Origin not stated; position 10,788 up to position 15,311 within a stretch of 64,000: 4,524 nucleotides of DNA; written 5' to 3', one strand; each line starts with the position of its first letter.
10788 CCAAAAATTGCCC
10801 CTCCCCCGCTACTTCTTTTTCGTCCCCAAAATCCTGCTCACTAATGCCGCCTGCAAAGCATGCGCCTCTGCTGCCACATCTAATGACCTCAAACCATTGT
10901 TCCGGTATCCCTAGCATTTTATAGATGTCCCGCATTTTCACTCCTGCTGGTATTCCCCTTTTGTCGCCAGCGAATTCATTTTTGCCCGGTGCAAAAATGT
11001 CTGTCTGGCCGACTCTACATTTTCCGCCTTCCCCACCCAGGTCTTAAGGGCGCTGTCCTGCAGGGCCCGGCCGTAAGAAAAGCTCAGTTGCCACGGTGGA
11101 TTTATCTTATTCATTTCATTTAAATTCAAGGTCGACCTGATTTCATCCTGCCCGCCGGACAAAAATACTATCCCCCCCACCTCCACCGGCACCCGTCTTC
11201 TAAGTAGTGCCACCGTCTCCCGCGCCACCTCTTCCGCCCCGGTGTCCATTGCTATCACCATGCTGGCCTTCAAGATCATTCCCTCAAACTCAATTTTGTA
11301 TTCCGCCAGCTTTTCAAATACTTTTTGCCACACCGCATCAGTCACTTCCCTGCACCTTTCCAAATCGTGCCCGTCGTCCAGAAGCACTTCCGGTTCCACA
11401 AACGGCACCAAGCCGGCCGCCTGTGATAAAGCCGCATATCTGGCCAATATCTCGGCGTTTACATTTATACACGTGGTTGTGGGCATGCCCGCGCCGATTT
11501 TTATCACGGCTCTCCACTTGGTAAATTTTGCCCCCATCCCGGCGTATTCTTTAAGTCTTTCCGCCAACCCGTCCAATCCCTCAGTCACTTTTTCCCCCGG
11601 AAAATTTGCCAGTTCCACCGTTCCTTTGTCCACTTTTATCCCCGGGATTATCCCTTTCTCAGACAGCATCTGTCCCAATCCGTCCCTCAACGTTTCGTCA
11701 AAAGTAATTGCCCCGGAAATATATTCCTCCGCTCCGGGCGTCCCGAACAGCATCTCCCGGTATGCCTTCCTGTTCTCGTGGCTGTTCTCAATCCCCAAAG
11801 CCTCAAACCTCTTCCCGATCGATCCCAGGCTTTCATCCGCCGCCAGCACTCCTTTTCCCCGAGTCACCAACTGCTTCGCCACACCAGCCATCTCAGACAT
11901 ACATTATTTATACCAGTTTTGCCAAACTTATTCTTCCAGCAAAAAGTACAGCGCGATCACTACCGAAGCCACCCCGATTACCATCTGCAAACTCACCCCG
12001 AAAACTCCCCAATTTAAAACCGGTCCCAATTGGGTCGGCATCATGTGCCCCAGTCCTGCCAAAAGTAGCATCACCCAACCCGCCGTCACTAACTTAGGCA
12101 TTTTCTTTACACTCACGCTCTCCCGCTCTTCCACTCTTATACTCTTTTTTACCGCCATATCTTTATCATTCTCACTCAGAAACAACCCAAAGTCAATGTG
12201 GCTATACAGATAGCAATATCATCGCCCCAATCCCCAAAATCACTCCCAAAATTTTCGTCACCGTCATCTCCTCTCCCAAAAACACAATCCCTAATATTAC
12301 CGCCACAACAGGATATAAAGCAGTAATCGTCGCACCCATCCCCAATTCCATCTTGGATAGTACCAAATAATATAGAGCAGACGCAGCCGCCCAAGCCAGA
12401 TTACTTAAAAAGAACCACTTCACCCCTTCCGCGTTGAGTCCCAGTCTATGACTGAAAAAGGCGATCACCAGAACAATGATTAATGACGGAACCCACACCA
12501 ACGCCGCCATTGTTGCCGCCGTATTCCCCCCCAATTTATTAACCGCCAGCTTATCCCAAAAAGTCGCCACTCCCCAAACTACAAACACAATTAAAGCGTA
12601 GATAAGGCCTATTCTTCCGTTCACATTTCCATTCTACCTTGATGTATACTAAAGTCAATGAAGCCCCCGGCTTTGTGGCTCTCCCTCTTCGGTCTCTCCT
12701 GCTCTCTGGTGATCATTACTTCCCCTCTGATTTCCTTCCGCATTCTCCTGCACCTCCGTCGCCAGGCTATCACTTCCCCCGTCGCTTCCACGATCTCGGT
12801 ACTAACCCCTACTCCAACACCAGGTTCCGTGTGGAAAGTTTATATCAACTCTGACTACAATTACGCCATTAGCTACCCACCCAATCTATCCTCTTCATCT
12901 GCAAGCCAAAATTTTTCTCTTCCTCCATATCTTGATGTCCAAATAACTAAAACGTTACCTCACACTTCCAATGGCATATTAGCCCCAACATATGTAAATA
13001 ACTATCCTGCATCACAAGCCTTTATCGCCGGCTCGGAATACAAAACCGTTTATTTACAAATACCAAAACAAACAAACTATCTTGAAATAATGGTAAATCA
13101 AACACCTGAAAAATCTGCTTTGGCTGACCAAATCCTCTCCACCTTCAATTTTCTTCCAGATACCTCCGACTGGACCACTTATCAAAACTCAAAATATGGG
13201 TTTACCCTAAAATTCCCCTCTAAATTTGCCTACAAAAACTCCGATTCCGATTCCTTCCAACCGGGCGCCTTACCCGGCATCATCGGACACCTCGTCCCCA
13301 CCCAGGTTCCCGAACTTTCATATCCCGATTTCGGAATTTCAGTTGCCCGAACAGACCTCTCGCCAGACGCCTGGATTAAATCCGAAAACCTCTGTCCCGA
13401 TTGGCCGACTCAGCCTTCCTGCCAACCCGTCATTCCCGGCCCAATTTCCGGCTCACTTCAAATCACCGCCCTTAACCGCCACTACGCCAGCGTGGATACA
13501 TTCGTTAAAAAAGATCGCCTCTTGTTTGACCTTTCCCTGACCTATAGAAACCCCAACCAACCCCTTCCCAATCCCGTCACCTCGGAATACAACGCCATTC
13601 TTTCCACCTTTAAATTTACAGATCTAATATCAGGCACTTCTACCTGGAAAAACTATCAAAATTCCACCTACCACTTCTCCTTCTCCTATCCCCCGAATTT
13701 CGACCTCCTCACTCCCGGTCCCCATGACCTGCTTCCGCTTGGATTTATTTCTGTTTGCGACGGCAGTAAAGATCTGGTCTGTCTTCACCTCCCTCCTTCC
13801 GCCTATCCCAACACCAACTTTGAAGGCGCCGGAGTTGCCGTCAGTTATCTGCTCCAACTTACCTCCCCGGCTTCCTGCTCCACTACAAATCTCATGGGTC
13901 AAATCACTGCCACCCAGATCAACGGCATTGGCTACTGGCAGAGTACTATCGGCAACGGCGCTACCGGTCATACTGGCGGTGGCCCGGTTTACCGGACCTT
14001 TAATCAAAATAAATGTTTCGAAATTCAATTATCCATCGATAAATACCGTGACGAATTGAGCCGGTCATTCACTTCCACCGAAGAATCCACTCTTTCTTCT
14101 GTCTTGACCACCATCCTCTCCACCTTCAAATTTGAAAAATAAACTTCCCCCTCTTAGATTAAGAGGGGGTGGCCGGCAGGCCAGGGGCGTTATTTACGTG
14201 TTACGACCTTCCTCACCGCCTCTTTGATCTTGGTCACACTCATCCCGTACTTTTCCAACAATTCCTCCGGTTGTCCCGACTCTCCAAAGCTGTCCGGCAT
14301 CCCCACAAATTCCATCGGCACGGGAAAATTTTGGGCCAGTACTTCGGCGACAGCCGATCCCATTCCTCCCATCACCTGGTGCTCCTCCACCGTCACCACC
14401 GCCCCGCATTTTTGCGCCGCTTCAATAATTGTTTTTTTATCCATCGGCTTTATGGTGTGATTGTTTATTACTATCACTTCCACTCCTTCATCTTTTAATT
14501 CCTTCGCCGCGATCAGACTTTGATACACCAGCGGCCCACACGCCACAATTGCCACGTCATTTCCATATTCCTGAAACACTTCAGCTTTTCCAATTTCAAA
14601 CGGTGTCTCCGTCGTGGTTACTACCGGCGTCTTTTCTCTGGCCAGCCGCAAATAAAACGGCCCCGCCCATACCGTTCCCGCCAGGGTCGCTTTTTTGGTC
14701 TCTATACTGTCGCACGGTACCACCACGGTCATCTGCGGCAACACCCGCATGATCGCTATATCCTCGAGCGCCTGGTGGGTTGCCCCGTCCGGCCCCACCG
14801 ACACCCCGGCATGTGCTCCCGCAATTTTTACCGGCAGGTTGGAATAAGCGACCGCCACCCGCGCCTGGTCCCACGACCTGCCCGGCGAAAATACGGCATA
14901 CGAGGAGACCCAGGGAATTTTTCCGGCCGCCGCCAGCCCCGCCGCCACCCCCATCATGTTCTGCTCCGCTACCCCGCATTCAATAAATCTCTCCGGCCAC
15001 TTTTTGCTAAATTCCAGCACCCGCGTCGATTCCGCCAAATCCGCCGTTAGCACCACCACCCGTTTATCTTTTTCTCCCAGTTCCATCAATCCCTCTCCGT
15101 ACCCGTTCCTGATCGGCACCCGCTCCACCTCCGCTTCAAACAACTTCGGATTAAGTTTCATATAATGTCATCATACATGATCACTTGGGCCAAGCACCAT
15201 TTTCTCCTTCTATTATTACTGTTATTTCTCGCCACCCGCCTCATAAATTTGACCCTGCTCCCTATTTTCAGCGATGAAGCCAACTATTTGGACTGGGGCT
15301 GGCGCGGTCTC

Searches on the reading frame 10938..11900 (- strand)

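Call 85: search_protein_families(library=pfam, proteins=[window:10938-11900:-], max_evalue=0.0001)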
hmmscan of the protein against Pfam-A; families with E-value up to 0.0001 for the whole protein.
window:10938-11900:- (320 aa): 1 family
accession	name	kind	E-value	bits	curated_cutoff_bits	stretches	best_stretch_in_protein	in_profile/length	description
PF00274.25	Glycolytic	-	7.4e-122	406.9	22.2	1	3-319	1-331/349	Fructose-bisphosphate aldolase class-I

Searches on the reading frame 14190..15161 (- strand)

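Call 85: search_protein_families(library=pfam, proteins=[window:14190-15161:-], max_evalue=0.0001)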
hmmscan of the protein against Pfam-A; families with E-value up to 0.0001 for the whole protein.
window:14190-15161:- (323 aa): 3 families
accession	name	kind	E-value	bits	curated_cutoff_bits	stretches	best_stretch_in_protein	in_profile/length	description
PF02779.29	Transket_pyr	-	2.1e-41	141.9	27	1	16-178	4-172/174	Transketolase, pyrimidine binding domain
PF02780.25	Transketolase_C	-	1.7e-31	109.1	25.9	1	191-312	1-124/124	Transketolase, C-terminal domain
PF17147.9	PFOR_II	-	7.4e-06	26.7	27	1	202-277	2-77/102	Pyruvate:ferredoxin oxidoreductase core domain II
